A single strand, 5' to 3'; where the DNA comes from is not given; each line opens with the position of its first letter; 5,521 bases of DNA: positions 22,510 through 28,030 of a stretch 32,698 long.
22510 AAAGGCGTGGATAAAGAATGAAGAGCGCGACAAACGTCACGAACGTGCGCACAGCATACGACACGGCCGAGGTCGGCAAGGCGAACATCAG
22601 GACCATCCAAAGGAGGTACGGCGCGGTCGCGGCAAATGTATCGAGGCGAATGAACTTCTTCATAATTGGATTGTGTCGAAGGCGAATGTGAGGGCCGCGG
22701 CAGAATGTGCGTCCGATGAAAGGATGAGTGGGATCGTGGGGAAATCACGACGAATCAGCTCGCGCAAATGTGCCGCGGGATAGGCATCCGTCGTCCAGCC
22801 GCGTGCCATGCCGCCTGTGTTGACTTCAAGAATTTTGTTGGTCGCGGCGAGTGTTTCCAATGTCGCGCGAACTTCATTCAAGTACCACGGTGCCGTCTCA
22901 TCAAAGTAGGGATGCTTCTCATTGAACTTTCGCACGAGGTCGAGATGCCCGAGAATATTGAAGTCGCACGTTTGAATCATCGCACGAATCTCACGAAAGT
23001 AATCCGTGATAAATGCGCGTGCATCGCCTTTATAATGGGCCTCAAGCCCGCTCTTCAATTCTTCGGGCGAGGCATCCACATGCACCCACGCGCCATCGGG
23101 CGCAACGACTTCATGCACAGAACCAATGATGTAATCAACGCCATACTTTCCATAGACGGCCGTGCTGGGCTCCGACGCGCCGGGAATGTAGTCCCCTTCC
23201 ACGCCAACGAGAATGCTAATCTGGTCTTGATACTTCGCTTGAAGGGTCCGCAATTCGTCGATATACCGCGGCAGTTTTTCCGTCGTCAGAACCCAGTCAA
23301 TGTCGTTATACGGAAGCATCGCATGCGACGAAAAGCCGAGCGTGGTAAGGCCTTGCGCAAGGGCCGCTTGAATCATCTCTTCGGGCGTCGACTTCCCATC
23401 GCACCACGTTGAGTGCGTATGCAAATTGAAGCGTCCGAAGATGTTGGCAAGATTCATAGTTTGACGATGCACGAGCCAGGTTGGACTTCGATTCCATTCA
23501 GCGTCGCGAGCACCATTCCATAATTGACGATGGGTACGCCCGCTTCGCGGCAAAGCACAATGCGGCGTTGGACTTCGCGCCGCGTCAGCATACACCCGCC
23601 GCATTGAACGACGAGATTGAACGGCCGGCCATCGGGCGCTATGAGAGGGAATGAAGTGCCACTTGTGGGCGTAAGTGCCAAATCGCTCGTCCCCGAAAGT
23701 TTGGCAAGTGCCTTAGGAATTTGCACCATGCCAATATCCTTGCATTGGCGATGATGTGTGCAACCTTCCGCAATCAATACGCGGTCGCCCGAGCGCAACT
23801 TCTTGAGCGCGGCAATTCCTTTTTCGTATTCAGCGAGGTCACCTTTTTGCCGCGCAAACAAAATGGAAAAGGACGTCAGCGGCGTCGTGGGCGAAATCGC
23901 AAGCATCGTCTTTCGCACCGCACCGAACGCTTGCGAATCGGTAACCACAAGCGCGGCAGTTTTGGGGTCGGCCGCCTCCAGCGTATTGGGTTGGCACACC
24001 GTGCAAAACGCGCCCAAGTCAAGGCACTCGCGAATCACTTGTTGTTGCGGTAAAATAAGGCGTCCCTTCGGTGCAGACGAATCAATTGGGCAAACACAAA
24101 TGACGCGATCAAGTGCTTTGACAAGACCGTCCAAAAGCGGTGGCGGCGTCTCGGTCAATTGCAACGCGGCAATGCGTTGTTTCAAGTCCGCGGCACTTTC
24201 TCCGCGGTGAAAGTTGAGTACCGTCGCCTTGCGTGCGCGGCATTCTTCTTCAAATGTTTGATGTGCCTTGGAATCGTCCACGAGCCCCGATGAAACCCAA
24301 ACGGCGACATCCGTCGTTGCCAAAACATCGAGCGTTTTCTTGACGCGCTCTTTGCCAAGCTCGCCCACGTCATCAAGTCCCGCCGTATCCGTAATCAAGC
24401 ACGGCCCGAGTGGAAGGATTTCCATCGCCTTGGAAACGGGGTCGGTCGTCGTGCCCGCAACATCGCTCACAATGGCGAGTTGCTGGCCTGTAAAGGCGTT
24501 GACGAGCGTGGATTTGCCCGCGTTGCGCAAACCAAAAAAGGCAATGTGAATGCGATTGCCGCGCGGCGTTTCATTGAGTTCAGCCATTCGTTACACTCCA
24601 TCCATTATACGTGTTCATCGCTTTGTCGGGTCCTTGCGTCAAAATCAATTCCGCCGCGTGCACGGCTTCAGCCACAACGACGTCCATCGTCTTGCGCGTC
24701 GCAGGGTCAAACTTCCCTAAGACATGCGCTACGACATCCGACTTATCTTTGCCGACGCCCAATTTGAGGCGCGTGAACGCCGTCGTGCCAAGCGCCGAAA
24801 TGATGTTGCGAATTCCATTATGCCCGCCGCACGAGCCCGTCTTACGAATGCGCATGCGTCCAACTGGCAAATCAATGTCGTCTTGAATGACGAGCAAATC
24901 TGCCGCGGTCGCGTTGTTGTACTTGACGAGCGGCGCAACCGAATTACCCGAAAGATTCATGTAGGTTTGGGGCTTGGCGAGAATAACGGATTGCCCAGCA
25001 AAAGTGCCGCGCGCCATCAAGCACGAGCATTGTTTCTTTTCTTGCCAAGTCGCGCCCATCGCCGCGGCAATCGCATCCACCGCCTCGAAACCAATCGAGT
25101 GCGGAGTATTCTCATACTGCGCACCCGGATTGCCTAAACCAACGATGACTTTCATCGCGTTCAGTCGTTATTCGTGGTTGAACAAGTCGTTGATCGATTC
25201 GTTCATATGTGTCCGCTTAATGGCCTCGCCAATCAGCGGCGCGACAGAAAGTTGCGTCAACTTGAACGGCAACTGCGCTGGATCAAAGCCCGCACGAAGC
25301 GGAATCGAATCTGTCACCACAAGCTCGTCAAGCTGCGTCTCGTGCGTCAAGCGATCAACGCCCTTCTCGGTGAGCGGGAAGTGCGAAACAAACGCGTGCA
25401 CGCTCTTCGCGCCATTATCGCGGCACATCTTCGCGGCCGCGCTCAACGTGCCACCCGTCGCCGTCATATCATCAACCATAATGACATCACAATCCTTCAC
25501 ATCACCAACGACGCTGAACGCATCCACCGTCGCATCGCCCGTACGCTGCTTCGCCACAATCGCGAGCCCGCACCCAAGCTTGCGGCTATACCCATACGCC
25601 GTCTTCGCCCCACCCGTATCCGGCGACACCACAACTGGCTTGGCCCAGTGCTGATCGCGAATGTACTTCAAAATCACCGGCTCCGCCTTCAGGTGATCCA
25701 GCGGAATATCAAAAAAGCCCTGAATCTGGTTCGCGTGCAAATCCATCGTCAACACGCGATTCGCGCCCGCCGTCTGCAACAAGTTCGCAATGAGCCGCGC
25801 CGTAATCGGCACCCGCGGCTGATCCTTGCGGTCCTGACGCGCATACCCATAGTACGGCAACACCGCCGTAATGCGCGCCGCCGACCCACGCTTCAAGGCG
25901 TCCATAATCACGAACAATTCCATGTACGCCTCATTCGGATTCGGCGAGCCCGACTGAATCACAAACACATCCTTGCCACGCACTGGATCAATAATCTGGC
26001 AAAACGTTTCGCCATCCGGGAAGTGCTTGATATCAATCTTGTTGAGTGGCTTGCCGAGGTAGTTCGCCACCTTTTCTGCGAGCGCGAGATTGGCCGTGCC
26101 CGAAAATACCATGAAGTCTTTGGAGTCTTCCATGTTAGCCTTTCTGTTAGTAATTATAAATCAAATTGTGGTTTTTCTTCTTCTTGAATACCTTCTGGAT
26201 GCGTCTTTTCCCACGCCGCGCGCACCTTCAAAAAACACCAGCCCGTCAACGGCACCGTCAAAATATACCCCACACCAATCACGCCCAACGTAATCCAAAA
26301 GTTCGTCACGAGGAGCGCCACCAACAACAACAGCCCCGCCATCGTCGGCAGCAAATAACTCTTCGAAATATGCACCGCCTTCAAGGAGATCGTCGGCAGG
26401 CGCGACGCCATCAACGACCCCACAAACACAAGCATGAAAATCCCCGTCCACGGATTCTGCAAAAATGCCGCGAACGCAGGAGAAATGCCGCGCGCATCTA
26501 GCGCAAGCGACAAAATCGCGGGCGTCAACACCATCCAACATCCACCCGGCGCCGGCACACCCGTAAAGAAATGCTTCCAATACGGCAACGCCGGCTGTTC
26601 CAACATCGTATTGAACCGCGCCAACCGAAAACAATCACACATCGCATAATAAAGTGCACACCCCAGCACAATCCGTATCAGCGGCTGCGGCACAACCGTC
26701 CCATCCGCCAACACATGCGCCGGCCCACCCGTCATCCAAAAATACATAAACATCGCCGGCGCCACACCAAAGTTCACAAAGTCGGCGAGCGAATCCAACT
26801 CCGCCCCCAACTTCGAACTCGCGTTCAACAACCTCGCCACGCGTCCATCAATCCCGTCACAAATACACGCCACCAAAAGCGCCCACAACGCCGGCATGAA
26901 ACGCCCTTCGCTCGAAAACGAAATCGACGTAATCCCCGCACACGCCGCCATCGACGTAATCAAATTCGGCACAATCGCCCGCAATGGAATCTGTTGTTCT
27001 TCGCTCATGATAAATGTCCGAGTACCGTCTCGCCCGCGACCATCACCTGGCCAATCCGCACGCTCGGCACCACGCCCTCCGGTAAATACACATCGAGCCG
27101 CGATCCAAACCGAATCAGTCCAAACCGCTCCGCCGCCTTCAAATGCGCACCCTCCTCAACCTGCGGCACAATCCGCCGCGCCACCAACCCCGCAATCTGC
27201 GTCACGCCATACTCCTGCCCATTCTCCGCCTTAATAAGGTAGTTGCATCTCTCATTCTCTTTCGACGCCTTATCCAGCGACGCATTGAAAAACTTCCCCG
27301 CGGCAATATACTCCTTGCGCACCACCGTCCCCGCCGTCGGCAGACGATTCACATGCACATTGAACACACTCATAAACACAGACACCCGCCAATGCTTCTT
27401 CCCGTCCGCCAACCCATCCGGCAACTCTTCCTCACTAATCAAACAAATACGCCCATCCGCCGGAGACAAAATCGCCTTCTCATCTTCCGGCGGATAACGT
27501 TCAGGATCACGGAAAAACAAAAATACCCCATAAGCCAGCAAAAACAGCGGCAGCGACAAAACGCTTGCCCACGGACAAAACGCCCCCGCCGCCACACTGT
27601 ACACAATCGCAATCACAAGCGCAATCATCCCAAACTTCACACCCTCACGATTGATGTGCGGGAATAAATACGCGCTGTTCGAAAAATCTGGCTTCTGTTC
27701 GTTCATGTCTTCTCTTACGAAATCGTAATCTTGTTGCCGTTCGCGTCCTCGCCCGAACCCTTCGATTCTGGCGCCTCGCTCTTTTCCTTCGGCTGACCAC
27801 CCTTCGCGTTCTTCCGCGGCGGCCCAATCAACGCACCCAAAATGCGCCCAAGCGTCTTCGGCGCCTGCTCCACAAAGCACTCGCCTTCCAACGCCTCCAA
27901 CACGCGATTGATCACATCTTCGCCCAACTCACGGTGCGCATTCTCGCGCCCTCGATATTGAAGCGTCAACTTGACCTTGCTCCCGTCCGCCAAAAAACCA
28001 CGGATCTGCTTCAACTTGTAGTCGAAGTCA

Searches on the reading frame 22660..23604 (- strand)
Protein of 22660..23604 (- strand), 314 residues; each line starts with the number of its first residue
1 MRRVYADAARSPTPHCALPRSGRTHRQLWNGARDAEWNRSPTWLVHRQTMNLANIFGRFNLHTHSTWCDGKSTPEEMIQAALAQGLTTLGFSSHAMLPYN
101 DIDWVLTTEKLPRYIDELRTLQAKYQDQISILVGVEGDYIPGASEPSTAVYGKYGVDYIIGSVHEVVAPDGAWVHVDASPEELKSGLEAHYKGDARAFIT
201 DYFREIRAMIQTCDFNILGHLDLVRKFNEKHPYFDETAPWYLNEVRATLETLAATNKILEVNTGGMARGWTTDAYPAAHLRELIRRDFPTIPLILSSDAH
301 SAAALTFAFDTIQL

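Call 56: search_protein_families(library=pfam, proteins=[window:22660-23604:-], max_evalue=0.00001)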
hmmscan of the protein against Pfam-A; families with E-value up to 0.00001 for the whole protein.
window:22660-23604:- (314 aa): 1 family
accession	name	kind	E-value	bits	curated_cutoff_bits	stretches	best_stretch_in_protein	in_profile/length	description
PF02811.25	PHP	-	2.4e-21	77.2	26.4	1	61-263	2-163/164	PHP domain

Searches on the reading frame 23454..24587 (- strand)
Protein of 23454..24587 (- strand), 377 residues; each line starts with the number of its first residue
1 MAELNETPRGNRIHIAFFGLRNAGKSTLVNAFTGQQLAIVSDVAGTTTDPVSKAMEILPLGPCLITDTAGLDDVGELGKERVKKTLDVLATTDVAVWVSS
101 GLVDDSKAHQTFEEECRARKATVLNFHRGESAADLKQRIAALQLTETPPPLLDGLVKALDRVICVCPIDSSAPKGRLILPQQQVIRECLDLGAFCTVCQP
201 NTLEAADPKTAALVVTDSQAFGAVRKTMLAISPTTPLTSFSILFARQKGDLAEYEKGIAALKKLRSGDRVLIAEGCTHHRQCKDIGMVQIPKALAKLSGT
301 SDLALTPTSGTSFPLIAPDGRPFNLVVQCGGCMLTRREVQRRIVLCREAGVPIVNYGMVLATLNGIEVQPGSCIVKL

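Call 56: search_protein_families(library=pfam, proteins=[window:23454-24587:-], max_evalue=0.00001)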
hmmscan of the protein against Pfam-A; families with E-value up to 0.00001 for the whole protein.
window:23454-24587:- (377 aa): 3 families
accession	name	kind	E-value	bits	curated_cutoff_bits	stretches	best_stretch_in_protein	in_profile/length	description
PF18133.7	HydF_tetramer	-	1.2e-36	125.5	22.6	1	254-366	3-111/118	Hydrogen maturase F tetramerization domain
PF18128.7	HydF_dimer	-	3e-28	98.2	23.4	1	151-249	1-99/99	Hydrogen maturase F dimerization domain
PF01926.29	MMR_HSR1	-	3.5e-16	59.8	21.9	1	14-104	1-86/113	50S ribosome-binding GTPase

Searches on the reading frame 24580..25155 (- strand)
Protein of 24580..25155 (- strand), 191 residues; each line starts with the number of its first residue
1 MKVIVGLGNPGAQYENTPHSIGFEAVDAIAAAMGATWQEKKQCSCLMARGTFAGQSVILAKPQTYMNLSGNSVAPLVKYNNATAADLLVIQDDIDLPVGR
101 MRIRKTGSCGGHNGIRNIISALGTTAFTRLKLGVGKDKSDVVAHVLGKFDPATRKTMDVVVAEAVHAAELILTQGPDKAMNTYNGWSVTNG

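Call 56: search_protein_families(library=pfam, proteins=[window:24580-25155:-], max_evalue=0.00001)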
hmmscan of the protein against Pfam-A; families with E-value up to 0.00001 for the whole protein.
window:24580-25155:- (191 aa): 1 family
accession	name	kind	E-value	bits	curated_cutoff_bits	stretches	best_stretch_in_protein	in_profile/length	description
PF01195.25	Pept_tRNA_hydro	-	2.9e-63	213.4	27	1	3-184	1-183/183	Peptidyl-tRNA hydrolase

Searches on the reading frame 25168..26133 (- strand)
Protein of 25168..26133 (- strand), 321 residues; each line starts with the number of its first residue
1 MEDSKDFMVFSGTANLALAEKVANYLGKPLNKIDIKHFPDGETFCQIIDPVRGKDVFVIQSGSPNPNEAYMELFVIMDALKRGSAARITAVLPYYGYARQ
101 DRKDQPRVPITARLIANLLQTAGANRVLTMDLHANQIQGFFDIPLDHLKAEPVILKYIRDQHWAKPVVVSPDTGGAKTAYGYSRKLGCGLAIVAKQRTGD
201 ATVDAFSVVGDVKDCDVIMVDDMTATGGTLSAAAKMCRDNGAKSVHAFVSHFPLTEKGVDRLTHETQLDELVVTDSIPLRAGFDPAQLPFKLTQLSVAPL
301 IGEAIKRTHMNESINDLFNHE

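Call 56: search_protein_families(library=pfam, proteins=[window:25168-26133:-], max_evalue=0.00001)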
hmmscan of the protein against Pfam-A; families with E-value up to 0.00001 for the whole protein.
window:25168-26133:- (321 aa): 3 families
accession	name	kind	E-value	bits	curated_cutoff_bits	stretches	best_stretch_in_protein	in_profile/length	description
PF13793.12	Pribosyltran_N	-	9.7e-48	161.3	25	1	8-123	2-117/117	N-terminal domain of ribose phosphate pyrophosphokinase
PF14572.12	Pribosyl_synth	-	6.1e-17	62.6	27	1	206-318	75-183/184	Phosphoribosyl synthetase-associated domain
PF00156.33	Pribosyltran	-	2.3e-16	60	26.3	1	156-258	21-131/158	Phosphoribosyl transferase domain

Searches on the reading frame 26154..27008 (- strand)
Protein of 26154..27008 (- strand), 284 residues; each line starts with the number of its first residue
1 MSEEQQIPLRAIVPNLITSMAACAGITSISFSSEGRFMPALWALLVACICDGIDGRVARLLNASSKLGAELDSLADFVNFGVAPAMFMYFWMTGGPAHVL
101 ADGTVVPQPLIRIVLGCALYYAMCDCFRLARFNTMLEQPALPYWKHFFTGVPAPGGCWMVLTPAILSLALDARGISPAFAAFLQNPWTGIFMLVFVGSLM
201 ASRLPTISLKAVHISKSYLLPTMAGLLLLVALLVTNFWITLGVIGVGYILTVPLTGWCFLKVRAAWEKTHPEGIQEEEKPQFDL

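Call 56: search_protein_families(library=pfam, proteins=[window:26154-27008:-], max_evalue=0.00001)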
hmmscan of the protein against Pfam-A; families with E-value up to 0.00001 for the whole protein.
window:26154-27008:- (284 aa): 1 family
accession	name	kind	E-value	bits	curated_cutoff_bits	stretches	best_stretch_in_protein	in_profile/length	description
PF01066.26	CDP-OH_P_transf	-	2.4e-19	70.6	22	1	12-163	2-131/152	CDP-alcohol phosphatidyltransferase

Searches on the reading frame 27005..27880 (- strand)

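Call 56: search_protein_families(library=pfam, proteins=[window:27005-27880:-], max_evalue=0.00001)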
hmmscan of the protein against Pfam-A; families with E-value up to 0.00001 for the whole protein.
window:27005-27880:- (291 aa): 1 family
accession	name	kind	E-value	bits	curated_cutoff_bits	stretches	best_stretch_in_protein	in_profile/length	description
PF02666.20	PS_Dcarbxylase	-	2.3e-38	132.3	22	1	121-287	7-197/198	Phosphatidylserine decarboxylase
